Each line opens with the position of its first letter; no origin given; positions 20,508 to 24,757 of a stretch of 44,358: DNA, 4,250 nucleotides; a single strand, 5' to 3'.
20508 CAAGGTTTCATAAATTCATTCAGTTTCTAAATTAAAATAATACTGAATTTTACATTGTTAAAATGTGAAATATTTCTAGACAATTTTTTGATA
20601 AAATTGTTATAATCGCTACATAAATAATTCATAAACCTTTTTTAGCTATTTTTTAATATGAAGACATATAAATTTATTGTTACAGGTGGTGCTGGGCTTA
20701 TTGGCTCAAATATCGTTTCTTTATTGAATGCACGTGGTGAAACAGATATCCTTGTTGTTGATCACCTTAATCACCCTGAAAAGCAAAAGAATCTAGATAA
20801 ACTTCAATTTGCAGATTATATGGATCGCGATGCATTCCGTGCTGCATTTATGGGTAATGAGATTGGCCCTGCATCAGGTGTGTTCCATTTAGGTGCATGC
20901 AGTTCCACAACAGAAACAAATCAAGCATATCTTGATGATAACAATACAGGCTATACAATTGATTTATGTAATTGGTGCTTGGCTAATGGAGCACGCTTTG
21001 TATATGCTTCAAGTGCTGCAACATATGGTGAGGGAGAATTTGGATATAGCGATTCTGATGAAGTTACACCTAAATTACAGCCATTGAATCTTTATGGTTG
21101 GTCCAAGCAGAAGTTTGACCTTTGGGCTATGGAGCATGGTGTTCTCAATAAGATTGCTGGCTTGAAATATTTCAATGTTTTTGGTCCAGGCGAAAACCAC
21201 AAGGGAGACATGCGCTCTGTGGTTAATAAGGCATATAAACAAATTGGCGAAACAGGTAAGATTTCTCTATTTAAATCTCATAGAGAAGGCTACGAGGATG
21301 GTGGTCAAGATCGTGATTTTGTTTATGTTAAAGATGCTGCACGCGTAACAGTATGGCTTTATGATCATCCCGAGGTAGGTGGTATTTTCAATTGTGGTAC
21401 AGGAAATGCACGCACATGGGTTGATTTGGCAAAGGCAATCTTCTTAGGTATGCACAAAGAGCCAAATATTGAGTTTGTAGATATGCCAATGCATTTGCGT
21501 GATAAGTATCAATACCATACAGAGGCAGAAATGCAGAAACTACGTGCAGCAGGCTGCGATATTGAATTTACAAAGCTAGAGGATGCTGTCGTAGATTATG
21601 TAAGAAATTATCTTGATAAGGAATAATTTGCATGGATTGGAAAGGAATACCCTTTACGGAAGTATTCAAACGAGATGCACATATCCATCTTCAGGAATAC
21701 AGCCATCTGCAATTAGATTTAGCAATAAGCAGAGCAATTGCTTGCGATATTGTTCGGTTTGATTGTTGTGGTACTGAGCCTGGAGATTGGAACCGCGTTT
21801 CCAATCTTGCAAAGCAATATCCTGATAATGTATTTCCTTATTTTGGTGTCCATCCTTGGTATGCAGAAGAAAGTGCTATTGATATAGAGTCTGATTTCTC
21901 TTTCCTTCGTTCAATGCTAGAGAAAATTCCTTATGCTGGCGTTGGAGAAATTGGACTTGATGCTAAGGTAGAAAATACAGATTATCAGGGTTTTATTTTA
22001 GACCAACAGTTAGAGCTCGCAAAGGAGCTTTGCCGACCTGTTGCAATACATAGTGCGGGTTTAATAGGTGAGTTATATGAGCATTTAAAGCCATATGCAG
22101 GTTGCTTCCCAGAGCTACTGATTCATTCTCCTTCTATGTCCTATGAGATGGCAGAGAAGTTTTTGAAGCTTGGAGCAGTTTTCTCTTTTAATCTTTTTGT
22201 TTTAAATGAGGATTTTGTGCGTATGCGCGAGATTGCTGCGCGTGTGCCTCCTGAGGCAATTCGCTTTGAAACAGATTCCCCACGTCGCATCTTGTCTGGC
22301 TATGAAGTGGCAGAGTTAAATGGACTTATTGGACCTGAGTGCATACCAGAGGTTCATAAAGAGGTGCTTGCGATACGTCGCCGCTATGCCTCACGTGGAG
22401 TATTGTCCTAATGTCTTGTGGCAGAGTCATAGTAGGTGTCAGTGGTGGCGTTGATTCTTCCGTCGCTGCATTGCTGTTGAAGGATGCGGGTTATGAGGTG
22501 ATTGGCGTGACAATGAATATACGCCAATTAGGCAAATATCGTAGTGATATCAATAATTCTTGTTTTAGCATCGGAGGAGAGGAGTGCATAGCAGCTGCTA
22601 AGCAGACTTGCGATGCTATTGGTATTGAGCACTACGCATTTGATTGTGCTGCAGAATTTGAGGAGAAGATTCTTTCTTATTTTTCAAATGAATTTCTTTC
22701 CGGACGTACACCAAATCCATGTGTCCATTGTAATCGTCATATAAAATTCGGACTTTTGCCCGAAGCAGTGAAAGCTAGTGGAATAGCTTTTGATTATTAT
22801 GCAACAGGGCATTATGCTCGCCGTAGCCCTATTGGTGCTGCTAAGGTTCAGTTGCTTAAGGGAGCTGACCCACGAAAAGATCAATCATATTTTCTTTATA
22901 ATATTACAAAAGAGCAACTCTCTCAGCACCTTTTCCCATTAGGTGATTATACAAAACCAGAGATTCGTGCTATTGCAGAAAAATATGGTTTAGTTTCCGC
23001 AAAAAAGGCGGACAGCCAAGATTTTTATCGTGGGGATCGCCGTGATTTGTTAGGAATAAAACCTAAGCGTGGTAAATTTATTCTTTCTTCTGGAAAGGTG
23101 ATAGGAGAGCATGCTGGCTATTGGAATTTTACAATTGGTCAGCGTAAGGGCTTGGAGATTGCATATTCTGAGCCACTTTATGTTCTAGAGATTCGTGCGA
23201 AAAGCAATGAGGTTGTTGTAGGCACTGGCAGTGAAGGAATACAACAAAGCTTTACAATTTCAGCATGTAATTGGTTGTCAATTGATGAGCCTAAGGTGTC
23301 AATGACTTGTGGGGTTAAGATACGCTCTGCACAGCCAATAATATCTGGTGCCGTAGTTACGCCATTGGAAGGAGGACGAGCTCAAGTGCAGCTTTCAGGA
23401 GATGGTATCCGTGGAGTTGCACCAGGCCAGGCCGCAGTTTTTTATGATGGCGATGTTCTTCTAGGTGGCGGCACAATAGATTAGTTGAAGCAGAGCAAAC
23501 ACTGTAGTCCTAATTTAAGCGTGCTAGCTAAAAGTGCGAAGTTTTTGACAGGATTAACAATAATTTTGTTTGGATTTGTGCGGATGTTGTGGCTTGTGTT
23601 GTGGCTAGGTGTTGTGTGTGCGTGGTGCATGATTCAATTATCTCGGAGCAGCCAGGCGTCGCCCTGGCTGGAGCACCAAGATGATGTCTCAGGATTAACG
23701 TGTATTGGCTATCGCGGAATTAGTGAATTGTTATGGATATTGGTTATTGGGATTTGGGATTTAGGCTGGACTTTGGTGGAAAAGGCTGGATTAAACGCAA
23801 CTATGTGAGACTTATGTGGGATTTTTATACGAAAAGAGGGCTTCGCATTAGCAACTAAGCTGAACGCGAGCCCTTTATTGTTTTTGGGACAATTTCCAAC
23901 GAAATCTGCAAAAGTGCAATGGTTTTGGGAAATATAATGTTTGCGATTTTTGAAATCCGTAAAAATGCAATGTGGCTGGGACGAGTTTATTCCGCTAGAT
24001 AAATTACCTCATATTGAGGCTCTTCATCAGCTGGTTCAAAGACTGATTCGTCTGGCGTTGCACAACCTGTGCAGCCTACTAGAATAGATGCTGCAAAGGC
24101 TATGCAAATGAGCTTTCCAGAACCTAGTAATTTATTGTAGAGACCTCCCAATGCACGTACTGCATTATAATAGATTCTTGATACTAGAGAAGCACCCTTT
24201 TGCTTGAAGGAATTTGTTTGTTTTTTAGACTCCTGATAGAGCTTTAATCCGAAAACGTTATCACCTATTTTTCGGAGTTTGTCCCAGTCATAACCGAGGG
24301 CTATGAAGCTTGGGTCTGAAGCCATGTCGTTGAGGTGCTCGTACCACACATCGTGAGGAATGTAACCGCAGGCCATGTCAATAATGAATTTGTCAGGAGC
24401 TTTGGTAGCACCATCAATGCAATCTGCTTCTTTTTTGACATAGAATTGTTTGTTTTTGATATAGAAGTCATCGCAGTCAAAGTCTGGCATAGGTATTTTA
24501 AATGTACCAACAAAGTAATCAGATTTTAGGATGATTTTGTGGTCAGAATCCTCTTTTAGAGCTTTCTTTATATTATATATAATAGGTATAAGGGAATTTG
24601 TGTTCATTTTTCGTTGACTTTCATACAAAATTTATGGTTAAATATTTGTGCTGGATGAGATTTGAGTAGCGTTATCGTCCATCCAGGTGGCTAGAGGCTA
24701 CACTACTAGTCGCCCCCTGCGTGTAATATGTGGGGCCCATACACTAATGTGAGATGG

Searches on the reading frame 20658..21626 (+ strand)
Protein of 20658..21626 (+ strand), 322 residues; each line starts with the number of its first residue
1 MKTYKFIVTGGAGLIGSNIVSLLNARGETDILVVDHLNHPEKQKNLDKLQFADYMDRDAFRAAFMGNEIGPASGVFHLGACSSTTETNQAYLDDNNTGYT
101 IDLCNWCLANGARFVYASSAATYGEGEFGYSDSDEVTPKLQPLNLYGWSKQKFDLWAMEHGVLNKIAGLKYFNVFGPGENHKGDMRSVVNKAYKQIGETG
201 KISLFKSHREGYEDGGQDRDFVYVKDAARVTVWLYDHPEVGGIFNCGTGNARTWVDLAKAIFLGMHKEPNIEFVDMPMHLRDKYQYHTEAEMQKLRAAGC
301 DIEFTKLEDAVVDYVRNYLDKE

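Call 11: search_protein_families(library=pfam, proteins=[window:20658-21626:+], max_evalue=0.01)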
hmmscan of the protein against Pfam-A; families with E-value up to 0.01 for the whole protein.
window:20658-21626:+ (322 aa): 7 families
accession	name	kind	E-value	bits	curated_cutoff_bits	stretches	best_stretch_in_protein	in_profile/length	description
PF01370.27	Epimerase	-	1.7e-42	145.9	20.9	1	7-247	2-240/240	NAD dependent epimerase/dehydratase family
PF16363.11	GDP_Man_Dehyd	-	1.9e-15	57.6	27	1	7-300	1-303/332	GDP-mannose 4,6 dehydratase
PF01073.25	3Beta_HSD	-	1.1e-10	41.5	22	1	7-151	1-151/280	3-beta hydroxysteroid dehydrogenase/isomerase family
PF04321.23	RmlD_sub_bind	-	2.2e-07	30.7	27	1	6-161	3-135/287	RmlD substrate binding domain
PF02719.21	Polysacc_synt_2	-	0.00033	20.4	20.2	0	141-267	133-251/293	Polysaccharide biosynthesis protein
PF07762.19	DUF1618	-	0.0019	19.2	24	1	254-308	1-61/133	Protein of unknown function (DUF1618)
PF08659.16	KR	-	0.0096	16.3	22.6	0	6-50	3-49/180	KR domain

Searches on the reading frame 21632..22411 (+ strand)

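Call 11: search_protein_families(library=pfam, proteins=[window:21632-22411:+], max_evalue=0.01)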
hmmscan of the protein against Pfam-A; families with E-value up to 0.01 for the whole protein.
window:21632-22411:+ (259 aa): 1 family
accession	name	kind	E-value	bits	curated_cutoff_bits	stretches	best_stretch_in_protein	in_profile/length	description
PF01026.27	TatD_DNase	-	2.8e-36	125.6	27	1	15-217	2-205/253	TatD related DNase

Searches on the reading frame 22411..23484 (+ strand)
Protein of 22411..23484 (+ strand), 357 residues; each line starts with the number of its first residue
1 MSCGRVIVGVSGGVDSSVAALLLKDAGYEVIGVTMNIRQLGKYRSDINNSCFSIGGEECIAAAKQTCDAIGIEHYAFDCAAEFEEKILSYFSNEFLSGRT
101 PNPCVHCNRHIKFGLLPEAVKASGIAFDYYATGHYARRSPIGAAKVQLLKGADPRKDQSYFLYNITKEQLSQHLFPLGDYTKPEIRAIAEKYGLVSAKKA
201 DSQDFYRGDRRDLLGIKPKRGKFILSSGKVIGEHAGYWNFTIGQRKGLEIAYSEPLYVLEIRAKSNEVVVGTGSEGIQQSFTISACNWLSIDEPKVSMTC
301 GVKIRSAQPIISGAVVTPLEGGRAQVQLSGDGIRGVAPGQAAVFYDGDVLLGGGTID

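Call 11: search_protein_families(library=pfam, proteins=[window:22411-23484:+], max_evalue=0.01)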
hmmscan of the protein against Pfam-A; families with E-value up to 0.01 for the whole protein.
window:22411-23484:+ (357 aa): 7 families
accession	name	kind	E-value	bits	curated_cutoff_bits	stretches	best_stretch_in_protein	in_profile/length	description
PF03054.22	tRNA_Me_trans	-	5.2e-64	216.1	20.6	1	5-204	2-196/202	tRNA methyl transferase HUP domain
PF20259.3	tRNA_Me_trans_M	-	1.1e-19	70.1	27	1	216-271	8-65/66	tRNA methyl transferase PRC-barrel domain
PF20258.4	tRNA_Me_trans_C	-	7.5e-18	65.1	20.6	1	279-356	2-77/77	Aminomethyltransferase beta-barrel domain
PF00764.25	Arginosuc_synth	-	0.00011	22.8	27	1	5-58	1-55/162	Arginosuccinate synthase N-terminal HUP domain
PF06508.19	QueC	-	0.00025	21.1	22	1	6-39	2-35/210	Queuosine biosynthesis protein QueC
PF02540.23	NAD_synthase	-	0.00046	19.8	21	1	5-36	20-53/242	NAD synthase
PF24167.1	DUF7411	-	0.0012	18.9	28.7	0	7-42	4-38/194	Family of unknown function (DUF7411)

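Call 37: find_related_loci(query=window:22411-23484:+, collection=genome_contigs, flank=4000)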
Query window:22411-23484:+ (357 aa) in genome_contigs; peptide patterns used: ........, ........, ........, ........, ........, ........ (x = any residue, [..] = any of these).
599 stretches matched a pattern (row limit reached: there are more); 551 encode a relative of the query (tblastn E <= 1e-3); the best 80 are kept; 80 distinct loci.
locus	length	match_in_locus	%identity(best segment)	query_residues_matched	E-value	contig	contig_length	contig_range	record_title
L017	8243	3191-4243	46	5-356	3e-100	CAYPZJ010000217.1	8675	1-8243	MAG TPA_asm: uncultured Spirochaetia bacterium isolate binchicken_co8_324 genome assembly, contig: NODE_15844_length_867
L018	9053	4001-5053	45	5-356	1e-98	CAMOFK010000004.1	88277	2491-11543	MAG: uncultured Verrucomicrobia bacterium isolate SRR873610_bin.10_metaWRAP_v1.3_MAG genome assembly, contig: NODE_235_l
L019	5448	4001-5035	46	5-351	2e-95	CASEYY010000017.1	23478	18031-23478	uncultured proteobacterium isolate SI.O72.metabat-bins.143 genome assembly, contig: SI.O72.metabat-bins.143.fa_k141_1904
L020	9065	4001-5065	47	6-357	7e-93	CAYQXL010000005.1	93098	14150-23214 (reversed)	MAG TPA_asm: uncultured Pseudomonadota bacterium isolate SRP220891_co4_98 genome assembly, contig: NODE_276_length_93098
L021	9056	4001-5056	46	5-356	3e-90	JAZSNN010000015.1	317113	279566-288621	MAG: Oscillospiraceae bacterium isolate T1900044551_TS20190017.MAGScoT_cleanbin_000005 SGB_232_k141_1081388, whole genom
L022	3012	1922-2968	46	8-357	1e-87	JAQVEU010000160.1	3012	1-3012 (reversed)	MAG: Candidatus Ratteibacteria bacterium isolate STE_142 NODE_117178_length_3012_cov_2.894974_Sandtown_E, whole genome s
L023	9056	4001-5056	45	4-356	2e-84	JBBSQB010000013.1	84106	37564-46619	MAG: Chthoniobacterales bacterium isolate LS6_sbin.74 LS6_sbin.74_K_185850_L_84106_cov_14.0000, whole genome shotgun seq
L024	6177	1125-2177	41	5-356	2e-84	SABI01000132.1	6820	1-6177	MAG: Spirochaetia bacterium isolate INTA.CYC.084 contig-100_10366, whole genome shotgun sequence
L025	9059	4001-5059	46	2-356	1e-82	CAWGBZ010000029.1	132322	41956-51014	MAG: uncultured Verrucomicrobiae bacterium isolate MFD06435.bin.1.194 genome assembly, contig: contig_88536, whole genom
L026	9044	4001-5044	43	5-356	4e-82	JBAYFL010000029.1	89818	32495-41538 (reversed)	MAG: Verrucomicrobiia bacterium isolate SO_2016_GW1_10 scaffold00577_OW334_2016, whole genome shotgun sequence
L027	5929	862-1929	42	5-356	7e-82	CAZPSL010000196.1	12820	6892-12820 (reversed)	MAG TPA_asm: uncultured Anaerolineales bacterium isolate binchicken_co219_421 genome assembly, contig: k141_603778, whol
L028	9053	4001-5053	44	5-356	2e-81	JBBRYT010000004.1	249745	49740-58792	MAG: Chthoniobacterales bacterium isolate La5_metabat2.155 La5_metabat2.155_K_2355671_L_249745_cov_14.9898, whole genome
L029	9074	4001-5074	41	1-356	7e-81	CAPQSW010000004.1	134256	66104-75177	MAG TPA_asm: uncultured Lachnospiraceae bacterium isolate MGBC111686 genome assembly, contig: MGBC111686.4, whole genome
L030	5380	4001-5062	43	1-356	2e-80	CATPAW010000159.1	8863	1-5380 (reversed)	MAG: uncultured Chthoniobacterales bacterium isolate COA_Bin_6_3 genome assembly, contig: co_assembly_000000263757, whol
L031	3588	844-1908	43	5-356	5e-81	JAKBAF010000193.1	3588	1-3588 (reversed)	MAG: bacterium isolate ZJ2.bin11 NODE_34511_length_3588_cov_0.871136, whole genome shotgun sequence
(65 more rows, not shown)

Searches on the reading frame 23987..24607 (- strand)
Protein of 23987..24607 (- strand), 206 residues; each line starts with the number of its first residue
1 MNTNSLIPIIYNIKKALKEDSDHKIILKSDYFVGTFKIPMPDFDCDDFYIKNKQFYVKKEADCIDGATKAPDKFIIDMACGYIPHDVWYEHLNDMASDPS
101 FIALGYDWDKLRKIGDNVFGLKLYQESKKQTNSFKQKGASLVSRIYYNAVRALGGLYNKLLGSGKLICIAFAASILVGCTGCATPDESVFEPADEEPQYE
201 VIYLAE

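Call 11: search_protein_families(library=pfam, proteins=[window:23987-24607:-], max_evalue=0.01)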
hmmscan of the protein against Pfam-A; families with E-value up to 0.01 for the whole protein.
window:23987-24607:- (206 aa): 0 families

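Call 12: search_protein_families(library=phrogs, proteins=[window:23987-24607:-], max_evalue=0.01)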
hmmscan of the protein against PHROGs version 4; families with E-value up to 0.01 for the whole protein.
window:23987-24607:- (206 aa): 1 family
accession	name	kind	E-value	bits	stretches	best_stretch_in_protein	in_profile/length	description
phrog_28270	-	unknown function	0.0058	18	0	107-155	30-76/78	-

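Call 30: find_homologous_proteins(query=window:23987-24607:-, max_evalue=0.001)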
Query window:23987-24607:- (206 aa): 7 proteins with E <= 0.001 among 66 candidates.
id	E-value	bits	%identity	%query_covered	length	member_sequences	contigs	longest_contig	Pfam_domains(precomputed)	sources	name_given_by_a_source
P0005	1.5e-131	455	96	100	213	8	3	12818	-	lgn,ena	-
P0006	1.4e-113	396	84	100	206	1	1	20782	-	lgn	-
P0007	1.1e-93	331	69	99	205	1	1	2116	-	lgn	-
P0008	4.9e-90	319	70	98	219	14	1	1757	-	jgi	jgi:hypothetical protein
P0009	9.1e-90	318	69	98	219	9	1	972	-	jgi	jgi:hypothetical protein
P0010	5.1e-87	309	67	100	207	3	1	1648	-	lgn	-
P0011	1.5e-32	131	75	40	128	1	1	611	-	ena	-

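Call 31: find_encoding_contigs(protein=P0006, flank=8000, max_places=6)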
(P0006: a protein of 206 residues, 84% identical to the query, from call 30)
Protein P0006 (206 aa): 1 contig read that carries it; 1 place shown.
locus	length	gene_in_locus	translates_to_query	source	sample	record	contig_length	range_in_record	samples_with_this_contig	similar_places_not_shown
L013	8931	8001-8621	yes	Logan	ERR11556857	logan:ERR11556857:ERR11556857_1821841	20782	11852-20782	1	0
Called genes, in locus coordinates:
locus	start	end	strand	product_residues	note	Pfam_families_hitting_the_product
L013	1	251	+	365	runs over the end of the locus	-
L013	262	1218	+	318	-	-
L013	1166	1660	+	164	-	-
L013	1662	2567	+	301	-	-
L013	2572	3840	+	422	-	-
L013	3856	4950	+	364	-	-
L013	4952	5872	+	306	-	-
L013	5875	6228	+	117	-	-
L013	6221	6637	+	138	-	-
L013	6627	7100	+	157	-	-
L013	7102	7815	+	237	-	-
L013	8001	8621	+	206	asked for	-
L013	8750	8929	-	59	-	?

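Call 32: find_encoding_contigs(protein=P0007, flank=3000, max_places=6)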
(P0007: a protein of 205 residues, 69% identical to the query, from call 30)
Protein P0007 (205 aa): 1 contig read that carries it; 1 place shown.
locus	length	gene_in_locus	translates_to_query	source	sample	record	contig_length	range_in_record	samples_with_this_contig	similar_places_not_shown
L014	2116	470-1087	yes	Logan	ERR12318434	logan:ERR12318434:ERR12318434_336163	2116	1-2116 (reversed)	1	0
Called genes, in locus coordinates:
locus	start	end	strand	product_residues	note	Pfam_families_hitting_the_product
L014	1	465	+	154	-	?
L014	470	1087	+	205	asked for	-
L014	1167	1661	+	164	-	-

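Call 33: find_encoding_contigs(protein=P0008, flank=3000, max_places=10)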
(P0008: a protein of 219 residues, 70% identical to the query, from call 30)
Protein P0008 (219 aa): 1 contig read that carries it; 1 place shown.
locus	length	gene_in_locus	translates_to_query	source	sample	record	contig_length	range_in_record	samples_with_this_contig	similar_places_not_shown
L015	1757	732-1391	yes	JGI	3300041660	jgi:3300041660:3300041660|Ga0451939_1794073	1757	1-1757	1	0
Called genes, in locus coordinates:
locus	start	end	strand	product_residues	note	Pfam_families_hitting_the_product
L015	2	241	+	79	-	?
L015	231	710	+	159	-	-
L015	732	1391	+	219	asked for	-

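Call 34: find_encoding_contigs(protein=P0010, flank=3000, max_places=6)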
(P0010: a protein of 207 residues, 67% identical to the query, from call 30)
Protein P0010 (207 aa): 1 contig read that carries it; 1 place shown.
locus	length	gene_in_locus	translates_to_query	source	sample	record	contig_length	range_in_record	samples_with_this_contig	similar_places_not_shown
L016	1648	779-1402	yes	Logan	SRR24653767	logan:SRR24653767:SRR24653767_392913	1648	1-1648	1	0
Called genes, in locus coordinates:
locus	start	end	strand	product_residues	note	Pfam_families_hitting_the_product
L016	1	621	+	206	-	?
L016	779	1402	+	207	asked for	-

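Call 40: find_related_loci(query=A1, collection=viral_contigs, flank=6000)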
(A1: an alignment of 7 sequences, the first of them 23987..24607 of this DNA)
Query A1 (206 aa) in viral_contigs; peptide patterns used: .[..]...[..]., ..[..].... (x = any residue, [..] = any of these).
77 stretches matched a pattern, but none encodes a relative of the query by tblastn (E <= 1e-3).

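Call 47: search_protein_families(library=padloc, proteins=[window:23987-24607:-], max_evalue=0.1)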
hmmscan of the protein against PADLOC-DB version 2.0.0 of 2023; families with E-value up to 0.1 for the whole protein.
window:23987-24607:- (206 aa): 0 families

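Call 48: search_protein_families(library=ncbifam, proteins=[window:23987-24607:-], max_evalue=0.1)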
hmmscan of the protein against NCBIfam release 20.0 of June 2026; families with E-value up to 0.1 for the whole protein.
window:23987-24607:- (206 aa): 0 families

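Call 71: predict_structure(alignment_id=A1)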
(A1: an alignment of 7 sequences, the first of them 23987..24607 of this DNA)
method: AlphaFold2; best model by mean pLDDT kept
length: 206 residues; sequences in the alignment: 7
mean_pLDDT: 42.8   pTM: 0.32
mean pLDDT of the five models: 42.8, 38.9, 38.9, 37.7, 37.5
residues with pLDDT >= 90: 0; 70-90: 1; 50-70: 48; < 50: 157
segments of 3 or more residues with pLDDT < 50: 1-14, 18-26, 35-45, 62-87, 99-106, 117-161, 163-206
pLDDT, mean of each block of 10 residues (from residue 1): 32 48 53 48 48 62 42 43 46 54 51 52 37 33 36 40 44 38 28 31 26
secondary structure, 60 per line:
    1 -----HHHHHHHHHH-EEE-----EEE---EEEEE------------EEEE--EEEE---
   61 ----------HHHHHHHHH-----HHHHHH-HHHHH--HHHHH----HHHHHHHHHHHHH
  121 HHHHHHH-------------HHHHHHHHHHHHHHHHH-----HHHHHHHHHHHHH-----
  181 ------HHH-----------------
elements in order: H6-15 E17-19 E25-27 E31-35 E48-51 E54-57 H71-79 H85-90 H92-96 H99-103 H108-127 H141-157 H163-175
